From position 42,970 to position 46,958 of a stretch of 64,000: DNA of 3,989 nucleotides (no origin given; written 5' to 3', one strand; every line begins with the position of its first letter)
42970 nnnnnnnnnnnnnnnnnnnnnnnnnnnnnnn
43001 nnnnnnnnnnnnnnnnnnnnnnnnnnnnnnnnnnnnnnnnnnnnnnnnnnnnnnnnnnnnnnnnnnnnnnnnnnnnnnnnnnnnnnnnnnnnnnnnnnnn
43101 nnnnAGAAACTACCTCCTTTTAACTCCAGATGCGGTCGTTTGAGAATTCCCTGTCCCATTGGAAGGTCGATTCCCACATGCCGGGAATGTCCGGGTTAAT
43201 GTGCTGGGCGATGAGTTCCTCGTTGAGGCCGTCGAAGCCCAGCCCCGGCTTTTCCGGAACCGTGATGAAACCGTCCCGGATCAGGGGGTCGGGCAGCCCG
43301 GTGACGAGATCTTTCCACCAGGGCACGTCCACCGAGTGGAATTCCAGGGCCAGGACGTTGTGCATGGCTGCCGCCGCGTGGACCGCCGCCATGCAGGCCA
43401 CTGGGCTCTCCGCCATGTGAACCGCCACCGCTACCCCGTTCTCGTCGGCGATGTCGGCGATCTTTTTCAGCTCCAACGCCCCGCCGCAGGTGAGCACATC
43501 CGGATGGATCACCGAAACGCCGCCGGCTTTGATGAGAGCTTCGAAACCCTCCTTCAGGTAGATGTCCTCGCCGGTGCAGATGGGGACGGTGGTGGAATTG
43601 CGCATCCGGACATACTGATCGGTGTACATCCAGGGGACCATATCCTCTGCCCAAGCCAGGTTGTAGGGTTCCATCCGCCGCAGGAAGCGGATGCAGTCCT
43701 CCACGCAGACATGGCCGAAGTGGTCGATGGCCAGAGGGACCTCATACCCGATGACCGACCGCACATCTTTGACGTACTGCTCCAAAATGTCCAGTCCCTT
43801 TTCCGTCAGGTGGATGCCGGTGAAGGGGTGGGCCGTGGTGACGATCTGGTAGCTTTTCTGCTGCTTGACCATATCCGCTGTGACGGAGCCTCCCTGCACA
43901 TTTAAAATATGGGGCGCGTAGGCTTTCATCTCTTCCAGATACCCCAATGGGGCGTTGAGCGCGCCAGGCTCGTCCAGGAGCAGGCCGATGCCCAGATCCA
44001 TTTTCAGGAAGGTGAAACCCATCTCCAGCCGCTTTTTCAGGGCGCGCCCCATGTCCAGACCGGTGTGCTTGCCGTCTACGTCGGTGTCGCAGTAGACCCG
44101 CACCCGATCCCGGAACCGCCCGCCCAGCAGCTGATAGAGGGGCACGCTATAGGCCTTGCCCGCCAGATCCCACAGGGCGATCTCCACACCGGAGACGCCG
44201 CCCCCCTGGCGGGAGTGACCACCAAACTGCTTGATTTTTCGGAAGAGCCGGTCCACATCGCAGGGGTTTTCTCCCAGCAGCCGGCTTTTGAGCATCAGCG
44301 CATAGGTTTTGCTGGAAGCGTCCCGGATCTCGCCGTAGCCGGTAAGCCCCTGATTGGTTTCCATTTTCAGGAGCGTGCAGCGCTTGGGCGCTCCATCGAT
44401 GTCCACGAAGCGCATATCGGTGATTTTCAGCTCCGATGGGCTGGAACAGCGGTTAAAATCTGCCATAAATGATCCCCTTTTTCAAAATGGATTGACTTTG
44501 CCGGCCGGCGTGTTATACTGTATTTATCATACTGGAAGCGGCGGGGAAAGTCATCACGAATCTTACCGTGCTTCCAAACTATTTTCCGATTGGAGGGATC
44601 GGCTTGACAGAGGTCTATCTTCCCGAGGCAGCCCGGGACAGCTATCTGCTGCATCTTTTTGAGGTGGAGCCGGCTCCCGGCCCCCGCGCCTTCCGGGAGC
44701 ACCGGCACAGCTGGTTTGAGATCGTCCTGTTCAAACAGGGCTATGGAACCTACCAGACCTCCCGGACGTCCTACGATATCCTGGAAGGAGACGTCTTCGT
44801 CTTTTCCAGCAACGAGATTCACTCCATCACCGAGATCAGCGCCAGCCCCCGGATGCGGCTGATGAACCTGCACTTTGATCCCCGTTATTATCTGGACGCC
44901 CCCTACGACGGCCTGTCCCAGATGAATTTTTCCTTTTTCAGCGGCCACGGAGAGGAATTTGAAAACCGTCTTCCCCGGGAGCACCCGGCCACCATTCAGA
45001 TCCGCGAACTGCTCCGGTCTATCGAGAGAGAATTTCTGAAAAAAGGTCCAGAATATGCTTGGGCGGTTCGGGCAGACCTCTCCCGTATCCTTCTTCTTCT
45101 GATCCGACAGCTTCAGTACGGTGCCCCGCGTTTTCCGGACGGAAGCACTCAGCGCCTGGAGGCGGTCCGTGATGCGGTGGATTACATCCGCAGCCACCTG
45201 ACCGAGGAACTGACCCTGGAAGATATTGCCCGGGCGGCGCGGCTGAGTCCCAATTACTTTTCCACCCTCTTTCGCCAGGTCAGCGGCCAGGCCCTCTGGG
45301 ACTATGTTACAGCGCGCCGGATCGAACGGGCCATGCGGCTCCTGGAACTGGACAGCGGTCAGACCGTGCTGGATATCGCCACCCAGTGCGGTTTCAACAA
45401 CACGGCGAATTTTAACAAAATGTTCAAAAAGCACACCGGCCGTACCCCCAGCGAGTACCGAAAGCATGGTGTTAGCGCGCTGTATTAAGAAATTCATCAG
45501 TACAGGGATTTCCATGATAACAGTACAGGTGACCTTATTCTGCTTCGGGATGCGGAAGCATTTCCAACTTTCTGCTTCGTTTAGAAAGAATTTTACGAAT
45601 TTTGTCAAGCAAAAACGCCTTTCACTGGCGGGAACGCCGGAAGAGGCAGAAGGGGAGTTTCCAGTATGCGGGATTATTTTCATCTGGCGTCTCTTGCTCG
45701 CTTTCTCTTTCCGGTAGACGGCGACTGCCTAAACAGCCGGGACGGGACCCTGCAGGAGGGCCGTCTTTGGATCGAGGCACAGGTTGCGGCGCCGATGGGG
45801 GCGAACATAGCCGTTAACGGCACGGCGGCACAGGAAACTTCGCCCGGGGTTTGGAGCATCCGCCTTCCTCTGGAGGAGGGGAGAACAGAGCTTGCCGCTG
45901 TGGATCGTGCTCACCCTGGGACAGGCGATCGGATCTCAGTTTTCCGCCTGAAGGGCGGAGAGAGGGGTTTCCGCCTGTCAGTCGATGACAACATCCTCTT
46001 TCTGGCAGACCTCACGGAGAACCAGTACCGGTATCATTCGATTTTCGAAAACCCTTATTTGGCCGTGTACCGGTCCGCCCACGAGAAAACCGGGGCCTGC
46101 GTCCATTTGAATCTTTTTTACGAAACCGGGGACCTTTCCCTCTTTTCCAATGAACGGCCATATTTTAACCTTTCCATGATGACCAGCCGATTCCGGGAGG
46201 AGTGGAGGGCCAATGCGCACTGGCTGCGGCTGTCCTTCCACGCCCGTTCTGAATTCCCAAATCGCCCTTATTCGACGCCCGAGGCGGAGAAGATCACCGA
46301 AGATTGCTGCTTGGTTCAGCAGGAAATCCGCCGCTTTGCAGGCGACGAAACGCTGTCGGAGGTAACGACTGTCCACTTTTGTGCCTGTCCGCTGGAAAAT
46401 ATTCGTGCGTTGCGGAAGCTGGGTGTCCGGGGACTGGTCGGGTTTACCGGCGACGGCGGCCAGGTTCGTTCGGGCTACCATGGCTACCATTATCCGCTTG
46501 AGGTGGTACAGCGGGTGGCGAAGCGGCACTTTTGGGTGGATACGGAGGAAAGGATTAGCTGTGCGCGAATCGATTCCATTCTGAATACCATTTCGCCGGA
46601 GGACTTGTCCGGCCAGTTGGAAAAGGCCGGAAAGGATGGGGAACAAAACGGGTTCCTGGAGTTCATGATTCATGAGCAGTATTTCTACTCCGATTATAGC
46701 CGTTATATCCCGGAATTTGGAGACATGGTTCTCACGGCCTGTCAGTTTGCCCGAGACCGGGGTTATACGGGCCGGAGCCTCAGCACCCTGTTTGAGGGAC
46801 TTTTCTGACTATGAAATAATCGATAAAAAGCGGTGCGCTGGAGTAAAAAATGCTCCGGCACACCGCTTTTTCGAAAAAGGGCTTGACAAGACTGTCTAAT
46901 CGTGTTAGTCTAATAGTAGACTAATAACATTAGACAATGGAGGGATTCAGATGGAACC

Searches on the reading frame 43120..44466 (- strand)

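Call 97: search_protein_families(library=pfam, proteins=[window:43120-44466:-])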
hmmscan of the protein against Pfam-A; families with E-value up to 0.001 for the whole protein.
window:43120-44466:- (448 aa): 2 families
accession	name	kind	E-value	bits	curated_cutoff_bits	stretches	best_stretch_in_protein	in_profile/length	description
PF13378.12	MR_MLE_C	-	3e-44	151.8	29.4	1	224-412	26-214/219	Enolase C-terminal domain-like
PF02746.21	MR_MLE_N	-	9.7e-10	39.1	22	1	30-115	28-117/117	Mandelate racemase / muconate lactonizing enzyme, N-terminal domain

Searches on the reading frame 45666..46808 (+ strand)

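Call 97: search_protein_families(library=pfam, proteins=[window:45666-46808:+])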
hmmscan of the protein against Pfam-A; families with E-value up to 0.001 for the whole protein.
window:45666-46808:+ (380 aa): 1 family
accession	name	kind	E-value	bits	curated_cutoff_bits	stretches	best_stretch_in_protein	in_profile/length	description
PF06832.18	BiPBP_C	-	0.00082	19.7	26.8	0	12-82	13-82/90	Penicillin-Binding Protein C-terminus Family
